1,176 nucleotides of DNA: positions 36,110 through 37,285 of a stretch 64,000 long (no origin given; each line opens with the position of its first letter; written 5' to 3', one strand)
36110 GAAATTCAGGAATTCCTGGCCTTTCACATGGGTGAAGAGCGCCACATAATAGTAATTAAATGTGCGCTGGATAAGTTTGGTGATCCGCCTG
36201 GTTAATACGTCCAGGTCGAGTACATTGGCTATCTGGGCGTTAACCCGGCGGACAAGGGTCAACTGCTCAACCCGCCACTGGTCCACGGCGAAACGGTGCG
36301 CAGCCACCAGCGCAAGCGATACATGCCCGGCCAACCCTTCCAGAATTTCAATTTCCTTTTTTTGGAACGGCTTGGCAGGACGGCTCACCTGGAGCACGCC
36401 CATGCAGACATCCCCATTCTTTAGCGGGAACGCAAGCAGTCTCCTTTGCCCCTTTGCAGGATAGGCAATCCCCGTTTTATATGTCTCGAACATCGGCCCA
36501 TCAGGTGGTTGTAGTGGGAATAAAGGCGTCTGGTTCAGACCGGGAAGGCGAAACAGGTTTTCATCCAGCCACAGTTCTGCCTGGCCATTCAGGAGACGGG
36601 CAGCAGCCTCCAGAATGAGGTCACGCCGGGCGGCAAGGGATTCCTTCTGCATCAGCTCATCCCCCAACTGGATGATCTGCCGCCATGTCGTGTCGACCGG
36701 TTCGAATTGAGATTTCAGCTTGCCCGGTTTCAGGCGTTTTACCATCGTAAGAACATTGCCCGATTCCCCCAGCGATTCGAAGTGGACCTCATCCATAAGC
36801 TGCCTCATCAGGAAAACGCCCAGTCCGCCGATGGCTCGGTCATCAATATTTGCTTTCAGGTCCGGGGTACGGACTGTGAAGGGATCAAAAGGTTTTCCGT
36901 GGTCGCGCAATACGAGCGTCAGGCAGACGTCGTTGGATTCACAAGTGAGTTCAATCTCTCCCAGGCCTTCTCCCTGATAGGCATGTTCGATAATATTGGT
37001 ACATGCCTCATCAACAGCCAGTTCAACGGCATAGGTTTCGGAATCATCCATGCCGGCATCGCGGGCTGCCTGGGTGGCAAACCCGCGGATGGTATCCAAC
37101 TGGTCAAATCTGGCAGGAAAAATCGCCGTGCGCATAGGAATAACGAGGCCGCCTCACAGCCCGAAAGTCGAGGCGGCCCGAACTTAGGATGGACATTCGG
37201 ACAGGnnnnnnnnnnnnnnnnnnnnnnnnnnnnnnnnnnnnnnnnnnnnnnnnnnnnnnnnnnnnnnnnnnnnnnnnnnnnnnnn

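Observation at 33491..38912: CpaF-type ATPase, a STAS protein and a kinase-GAF-array-phosphatase fusion in one same-strand run, without sigma factor or pilus genes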

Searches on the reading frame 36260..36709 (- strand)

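Call 55: search_protein_families(library=pfam, proteins=[window:36260-36709:-], max_evalue=0.01)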
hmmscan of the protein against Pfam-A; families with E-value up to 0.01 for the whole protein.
seq(150 aa): 2 families
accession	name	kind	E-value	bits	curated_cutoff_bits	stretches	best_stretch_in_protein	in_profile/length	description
PF01590.32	GAF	-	5.7e-07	30.6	22.4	1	87-134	86-133/133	GAF domain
PF13185.12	GAF_2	-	4.5e-05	24.1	28.6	1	80-134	80-135/136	GAF domain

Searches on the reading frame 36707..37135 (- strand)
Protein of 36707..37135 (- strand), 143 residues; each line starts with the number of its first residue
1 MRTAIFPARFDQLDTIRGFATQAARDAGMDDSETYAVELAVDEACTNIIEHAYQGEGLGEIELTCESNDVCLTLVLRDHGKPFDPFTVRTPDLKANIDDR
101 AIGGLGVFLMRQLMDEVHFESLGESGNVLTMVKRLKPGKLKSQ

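Call 67: search_solved_structures(query=window:36707-37135:-, max_evalue=0.01, show_alignments=2)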
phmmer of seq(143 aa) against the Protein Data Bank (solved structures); distinct sequences matched with E-value up to 0.01: 6.
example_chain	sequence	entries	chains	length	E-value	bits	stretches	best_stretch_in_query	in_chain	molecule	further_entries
6m36_A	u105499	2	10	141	2.4e-12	50.2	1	7-135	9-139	Serine-protein kinase RsbW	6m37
1til_A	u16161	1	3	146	2.3e-06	30.8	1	23-139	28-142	Anti-sigma F factor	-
1l0o_A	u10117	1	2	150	3.5e-06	30.2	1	23-135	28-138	Anti-sigma F factor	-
1th8_A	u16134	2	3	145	8.7e-06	28.9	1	23-130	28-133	Anti-sigma F factor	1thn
1tid_A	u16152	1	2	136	1e-05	28.7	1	23-129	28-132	Anti-sigma F factor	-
9qih_A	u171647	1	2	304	0.00023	24.3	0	71-134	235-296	SenB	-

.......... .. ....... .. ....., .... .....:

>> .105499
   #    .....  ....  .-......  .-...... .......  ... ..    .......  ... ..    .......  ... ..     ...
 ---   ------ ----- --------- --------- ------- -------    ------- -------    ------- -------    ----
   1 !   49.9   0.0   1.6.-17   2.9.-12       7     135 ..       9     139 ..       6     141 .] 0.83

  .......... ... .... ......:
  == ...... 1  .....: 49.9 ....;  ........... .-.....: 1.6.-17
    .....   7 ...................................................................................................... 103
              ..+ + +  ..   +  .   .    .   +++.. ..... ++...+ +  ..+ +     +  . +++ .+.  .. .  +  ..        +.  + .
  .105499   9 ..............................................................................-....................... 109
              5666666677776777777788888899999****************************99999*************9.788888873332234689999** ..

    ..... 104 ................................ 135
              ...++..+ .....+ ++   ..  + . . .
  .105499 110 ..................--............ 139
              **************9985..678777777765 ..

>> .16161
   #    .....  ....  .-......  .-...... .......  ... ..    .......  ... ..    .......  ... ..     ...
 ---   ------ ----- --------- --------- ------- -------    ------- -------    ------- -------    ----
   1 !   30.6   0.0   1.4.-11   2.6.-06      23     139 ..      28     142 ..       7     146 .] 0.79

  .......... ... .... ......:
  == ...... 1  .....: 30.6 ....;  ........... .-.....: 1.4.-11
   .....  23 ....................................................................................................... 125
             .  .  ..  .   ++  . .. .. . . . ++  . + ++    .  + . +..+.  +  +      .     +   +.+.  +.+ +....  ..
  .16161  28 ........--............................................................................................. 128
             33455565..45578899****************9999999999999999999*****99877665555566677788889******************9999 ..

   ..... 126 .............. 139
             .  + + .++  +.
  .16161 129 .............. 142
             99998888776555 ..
